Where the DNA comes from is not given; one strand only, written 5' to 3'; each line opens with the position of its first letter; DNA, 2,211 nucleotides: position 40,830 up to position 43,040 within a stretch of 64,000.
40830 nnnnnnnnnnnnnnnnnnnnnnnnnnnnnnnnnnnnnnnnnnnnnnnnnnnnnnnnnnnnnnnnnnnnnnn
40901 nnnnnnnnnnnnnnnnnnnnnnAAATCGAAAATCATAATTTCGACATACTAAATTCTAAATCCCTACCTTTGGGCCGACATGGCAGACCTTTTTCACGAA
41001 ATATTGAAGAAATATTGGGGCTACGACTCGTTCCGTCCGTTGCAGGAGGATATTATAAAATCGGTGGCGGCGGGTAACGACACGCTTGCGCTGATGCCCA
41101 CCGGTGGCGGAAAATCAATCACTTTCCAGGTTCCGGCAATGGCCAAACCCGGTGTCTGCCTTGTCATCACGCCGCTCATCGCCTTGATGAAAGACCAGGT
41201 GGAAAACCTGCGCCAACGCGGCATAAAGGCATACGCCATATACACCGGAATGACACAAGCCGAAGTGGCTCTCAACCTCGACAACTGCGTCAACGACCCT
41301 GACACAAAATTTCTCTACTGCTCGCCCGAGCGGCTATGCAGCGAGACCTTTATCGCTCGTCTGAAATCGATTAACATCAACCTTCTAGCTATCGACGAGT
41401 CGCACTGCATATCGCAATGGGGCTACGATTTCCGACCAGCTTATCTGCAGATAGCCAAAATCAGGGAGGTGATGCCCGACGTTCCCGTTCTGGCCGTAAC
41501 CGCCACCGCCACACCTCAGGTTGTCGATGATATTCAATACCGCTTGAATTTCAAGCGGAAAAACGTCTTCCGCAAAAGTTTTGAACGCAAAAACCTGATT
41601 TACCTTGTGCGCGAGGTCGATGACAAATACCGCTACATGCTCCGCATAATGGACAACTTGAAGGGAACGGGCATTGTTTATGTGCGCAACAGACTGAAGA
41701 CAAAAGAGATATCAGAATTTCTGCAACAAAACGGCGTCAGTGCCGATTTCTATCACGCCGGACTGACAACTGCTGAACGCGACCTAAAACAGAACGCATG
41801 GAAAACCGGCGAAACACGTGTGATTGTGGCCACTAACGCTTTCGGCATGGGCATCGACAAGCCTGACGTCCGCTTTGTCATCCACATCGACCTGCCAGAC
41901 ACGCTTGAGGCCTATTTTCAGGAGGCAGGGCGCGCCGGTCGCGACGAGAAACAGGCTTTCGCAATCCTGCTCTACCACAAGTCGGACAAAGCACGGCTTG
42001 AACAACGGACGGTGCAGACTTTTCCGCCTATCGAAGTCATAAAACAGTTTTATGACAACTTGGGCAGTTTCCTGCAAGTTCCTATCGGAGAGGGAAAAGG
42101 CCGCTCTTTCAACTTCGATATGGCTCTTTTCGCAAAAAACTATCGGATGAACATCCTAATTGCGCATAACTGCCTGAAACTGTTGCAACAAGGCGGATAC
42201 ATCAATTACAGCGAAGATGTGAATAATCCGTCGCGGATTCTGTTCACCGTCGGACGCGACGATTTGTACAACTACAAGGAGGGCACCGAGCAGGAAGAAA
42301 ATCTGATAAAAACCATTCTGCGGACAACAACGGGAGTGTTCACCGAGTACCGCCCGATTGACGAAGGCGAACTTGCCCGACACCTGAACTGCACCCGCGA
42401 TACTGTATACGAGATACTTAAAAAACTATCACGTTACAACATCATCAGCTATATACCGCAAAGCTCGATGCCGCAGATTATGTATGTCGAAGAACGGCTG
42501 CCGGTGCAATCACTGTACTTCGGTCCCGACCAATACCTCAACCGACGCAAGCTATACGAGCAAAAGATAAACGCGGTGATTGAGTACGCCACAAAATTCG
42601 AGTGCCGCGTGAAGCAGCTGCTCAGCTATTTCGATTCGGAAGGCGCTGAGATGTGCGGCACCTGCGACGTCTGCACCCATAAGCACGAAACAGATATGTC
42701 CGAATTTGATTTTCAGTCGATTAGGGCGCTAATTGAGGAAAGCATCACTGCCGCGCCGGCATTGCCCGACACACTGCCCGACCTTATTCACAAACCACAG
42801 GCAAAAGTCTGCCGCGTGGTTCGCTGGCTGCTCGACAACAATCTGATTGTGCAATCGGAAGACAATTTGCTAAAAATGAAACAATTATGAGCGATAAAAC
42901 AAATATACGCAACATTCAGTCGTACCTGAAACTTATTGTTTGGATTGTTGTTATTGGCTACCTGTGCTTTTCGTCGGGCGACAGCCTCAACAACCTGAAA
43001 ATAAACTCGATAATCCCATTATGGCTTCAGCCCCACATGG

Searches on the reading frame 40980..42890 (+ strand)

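Call 10: search_protein_families(library=pfam, proteins=[window:40980-42890:+])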
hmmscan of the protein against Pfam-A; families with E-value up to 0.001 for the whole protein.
window:40980-42890:+ (636 aa): 5 families
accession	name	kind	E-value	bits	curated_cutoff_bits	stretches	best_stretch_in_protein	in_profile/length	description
PF00270.35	DEAD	-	1.3e-25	90.5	26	1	19-184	1-166/167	DEAD/DEAH box helicase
PF00271.37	Helicase_C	-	4e-22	79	23.5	1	216-321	2-108/110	Helicase conserved C-terminal domain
PF16124.10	RecQ_Zn_bind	-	1.3e-09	39.1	25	1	522-566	20-66/66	RecQ zinc-binding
PF04851.21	ResIII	-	6.5e-05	23.3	22.5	0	18-176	4-161/164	Type III restriction enzyme, res subunit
PF01978.25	TrmB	-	0.00011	22.4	25.6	0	458-499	21-60/68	Sugar-specific transcriptional regulator TrmB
